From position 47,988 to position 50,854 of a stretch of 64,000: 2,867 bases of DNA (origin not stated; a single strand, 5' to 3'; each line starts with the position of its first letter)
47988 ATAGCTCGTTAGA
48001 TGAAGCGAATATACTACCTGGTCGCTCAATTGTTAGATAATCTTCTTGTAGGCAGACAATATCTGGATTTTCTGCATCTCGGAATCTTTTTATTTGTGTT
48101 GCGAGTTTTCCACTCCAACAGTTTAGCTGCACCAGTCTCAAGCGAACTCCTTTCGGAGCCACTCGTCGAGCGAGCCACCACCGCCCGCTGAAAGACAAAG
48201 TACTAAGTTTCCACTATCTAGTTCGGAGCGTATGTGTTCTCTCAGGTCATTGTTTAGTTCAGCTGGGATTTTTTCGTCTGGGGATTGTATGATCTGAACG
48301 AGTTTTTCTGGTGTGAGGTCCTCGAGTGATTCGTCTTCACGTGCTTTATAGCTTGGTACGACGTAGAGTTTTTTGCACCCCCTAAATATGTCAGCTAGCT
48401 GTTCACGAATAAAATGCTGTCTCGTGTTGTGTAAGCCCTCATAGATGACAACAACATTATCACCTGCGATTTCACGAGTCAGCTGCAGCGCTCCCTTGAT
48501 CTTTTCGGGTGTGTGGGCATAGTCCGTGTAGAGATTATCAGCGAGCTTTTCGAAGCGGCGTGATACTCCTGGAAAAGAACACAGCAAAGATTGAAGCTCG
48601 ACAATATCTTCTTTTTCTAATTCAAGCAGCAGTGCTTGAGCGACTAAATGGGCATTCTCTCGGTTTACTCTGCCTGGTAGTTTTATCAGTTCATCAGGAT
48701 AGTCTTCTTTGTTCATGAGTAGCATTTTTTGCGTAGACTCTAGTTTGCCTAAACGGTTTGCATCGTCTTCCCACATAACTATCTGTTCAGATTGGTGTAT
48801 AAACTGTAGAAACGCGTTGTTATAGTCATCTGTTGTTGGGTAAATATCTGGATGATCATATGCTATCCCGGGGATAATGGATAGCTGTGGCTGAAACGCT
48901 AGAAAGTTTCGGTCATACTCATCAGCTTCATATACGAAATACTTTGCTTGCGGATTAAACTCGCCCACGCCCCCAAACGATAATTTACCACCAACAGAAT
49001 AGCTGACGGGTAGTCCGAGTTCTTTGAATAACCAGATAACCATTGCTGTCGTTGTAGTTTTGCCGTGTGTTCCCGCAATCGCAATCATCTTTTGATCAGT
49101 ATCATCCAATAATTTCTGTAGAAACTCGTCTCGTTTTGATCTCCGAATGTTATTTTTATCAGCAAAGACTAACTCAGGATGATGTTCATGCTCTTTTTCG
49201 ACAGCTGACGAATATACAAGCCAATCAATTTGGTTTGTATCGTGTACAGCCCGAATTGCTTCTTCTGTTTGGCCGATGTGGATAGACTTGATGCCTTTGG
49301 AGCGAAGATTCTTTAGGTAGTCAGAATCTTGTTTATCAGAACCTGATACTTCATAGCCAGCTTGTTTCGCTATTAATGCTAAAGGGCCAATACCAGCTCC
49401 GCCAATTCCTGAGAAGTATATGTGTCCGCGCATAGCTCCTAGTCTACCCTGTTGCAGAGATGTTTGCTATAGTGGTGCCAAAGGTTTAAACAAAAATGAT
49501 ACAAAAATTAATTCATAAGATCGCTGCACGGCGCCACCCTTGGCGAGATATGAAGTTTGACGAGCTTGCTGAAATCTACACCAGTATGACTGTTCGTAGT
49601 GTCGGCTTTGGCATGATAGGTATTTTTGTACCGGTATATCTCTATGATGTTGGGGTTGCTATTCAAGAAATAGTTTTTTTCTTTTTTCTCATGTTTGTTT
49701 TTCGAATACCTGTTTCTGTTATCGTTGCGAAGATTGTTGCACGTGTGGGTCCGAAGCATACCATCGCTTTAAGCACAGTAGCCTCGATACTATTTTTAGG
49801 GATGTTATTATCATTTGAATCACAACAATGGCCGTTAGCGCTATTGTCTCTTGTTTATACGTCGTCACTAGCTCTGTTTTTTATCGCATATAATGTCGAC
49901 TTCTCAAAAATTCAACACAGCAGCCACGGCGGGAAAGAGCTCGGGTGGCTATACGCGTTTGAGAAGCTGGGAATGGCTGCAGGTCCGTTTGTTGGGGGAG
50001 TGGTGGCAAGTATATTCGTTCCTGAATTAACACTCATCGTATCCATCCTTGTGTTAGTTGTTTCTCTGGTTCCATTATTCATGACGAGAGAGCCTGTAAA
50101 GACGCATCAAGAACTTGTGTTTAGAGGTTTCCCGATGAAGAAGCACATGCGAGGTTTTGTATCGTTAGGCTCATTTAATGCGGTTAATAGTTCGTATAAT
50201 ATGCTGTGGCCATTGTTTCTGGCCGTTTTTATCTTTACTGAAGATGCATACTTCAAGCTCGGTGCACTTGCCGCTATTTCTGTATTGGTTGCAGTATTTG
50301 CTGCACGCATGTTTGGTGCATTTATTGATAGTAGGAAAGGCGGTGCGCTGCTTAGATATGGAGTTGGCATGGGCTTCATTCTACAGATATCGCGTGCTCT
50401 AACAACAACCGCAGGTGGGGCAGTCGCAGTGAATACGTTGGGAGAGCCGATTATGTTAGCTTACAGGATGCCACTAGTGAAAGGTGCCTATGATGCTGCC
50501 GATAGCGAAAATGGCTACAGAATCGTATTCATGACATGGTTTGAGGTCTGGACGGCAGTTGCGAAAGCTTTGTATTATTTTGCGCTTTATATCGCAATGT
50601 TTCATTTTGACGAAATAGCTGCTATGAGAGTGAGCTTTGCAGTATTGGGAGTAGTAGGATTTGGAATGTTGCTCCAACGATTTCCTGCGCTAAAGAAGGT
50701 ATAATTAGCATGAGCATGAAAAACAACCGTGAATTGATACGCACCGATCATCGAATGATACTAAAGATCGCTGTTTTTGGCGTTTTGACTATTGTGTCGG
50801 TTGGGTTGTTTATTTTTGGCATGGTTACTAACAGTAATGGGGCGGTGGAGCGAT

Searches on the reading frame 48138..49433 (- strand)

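Call 48: search_protein_families(library=pfam, proteins=[window:48138-49433:-], max_evalue=0.00001)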
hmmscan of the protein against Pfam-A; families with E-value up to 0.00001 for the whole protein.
window:48138-49433:- (431 aa): 3 families
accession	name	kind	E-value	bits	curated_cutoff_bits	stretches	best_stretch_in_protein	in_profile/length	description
PF01225.30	Mur_ligase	-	1.4e-16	61.1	21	1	4-110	1-92/95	Mur ligase family, catalytic domain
PF08245.18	Mur_ligase_M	-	3.6e-09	37.3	24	1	119-226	1-130/200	Mur ligase middle domain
PF02875.26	Mur_ligase_C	-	2.2e-08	35.4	28.4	1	292-417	1-127/127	Mur ligase, glutamate ligase domain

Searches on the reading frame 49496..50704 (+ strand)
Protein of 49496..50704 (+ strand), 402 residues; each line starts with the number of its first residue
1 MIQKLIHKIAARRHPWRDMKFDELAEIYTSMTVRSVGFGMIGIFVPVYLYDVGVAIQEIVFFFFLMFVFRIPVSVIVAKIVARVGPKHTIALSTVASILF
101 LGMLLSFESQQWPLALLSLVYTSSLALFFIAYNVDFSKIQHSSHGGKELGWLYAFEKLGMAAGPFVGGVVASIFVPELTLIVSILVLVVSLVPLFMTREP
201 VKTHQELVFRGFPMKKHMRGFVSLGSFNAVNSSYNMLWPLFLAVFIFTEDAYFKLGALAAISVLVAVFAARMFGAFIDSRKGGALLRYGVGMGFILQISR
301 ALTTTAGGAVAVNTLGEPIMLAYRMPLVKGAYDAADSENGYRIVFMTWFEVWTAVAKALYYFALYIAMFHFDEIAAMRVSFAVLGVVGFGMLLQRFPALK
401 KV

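Call 48: search_protein_families(library=pfam, proteins=[window:49496-50704:+], max_evalue=0.00001)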
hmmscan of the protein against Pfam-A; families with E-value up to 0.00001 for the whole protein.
window:49496-50704:+ (402 aa): 1 family
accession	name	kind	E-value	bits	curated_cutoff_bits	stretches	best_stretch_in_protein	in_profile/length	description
PF07690.21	MFS_1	-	1.9e-14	53.8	33.4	1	30-310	4-295/347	Major Facilitator Superfamily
